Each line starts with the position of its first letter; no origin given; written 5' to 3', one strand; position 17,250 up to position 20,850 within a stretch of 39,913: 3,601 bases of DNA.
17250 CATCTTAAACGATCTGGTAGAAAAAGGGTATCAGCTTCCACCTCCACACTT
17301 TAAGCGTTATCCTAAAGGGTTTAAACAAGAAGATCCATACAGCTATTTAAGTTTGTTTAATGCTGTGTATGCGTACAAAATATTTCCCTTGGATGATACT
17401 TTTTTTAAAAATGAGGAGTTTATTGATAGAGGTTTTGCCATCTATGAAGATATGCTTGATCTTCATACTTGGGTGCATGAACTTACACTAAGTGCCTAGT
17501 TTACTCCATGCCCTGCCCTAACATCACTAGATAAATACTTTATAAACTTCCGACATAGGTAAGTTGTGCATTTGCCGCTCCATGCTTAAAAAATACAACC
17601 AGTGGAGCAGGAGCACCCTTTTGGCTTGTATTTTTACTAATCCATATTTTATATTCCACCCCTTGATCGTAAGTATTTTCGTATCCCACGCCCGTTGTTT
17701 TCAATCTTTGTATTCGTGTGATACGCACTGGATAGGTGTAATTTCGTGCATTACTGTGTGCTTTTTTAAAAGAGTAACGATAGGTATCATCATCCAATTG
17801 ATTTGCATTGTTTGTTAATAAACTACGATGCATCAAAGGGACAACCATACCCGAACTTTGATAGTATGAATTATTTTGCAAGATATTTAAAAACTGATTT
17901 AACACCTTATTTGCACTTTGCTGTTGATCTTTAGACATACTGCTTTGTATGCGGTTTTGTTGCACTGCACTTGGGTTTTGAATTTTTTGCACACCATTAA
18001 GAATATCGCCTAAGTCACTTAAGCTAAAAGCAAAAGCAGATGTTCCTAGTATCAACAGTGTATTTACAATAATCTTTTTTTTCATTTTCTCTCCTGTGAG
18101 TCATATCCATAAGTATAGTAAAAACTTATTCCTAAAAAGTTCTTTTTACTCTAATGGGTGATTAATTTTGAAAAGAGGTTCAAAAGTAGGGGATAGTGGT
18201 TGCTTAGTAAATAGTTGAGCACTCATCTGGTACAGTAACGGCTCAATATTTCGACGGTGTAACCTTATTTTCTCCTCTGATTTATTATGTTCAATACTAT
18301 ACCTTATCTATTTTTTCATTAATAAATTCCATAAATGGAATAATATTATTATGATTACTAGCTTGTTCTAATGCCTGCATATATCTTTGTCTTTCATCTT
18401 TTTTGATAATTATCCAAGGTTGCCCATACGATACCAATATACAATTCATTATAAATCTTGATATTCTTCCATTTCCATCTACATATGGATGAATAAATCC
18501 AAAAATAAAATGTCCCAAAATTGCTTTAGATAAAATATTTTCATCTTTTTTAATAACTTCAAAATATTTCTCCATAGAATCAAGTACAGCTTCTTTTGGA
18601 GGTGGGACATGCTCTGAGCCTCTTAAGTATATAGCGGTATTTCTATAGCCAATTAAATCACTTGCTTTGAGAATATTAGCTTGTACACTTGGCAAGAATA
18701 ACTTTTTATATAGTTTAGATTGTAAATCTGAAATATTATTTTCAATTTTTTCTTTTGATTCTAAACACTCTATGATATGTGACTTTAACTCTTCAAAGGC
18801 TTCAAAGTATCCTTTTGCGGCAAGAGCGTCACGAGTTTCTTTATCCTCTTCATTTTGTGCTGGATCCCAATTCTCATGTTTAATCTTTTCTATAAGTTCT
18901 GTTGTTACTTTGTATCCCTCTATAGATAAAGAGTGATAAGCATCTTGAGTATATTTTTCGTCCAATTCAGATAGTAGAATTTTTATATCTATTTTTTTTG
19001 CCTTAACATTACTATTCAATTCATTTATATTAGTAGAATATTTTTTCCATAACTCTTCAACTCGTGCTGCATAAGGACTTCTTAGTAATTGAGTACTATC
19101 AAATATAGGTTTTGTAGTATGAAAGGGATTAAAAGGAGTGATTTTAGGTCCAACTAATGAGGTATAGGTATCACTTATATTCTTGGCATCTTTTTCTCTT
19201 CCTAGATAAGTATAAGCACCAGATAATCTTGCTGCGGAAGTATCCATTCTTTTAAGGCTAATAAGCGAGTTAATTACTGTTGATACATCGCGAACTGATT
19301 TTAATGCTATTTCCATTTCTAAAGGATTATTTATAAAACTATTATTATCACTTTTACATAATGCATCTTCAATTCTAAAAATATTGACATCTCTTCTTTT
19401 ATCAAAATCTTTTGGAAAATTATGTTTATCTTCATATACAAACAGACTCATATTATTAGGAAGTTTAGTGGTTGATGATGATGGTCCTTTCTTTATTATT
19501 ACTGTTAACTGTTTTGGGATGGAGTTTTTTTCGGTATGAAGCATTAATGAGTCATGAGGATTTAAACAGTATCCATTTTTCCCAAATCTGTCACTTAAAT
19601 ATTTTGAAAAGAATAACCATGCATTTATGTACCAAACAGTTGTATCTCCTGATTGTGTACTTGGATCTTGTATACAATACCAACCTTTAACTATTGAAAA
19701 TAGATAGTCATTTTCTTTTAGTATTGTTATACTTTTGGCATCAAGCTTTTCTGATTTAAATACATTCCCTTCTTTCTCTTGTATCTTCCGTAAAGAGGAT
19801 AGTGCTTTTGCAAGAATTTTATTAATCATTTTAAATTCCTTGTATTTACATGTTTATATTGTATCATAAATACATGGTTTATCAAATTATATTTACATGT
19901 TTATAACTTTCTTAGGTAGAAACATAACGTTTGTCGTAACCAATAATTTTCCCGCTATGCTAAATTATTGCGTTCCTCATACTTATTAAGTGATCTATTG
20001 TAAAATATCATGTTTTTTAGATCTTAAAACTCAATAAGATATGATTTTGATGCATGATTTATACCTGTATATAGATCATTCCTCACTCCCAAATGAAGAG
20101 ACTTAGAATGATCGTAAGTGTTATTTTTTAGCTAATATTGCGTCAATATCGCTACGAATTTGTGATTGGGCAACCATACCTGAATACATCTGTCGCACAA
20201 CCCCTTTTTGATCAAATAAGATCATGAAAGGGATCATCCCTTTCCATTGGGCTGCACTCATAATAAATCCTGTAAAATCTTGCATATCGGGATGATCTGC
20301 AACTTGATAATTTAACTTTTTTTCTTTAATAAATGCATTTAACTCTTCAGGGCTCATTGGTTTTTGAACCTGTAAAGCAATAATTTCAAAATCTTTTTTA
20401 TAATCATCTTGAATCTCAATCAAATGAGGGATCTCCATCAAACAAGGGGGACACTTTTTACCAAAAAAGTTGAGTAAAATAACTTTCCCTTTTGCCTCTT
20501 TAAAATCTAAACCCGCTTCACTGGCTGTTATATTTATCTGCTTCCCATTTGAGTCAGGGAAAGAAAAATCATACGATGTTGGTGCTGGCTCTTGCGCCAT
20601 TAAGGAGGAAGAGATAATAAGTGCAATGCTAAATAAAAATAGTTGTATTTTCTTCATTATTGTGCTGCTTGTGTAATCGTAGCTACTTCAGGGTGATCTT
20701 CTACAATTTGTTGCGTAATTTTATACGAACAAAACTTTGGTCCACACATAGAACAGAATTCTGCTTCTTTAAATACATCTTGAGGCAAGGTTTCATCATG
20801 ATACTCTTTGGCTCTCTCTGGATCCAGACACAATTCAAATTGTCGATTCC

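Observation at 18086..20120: AT-rich single-gene island: AbiEi-like antitoxin module fused to an auto-inhibited Fic domain (candidate one-polypeptide toxin-antitoxin or defence module)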

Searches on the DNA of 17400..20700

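Call 74: search_rna_families(source=window, start=17400, end=20700, threshold=evalue, max_evalue=1)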
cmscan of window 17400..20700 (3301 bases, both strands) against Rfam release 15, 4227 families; matches with E-value up to 1: 1.
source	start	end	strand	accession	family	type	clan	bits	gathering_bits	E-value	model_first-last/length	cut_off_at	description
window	18163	18186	-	RF01354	CRISPR-DR45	Gene; CRISPR;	-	25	37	0.29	1-24/24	no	CRISPR RNA direct repeat element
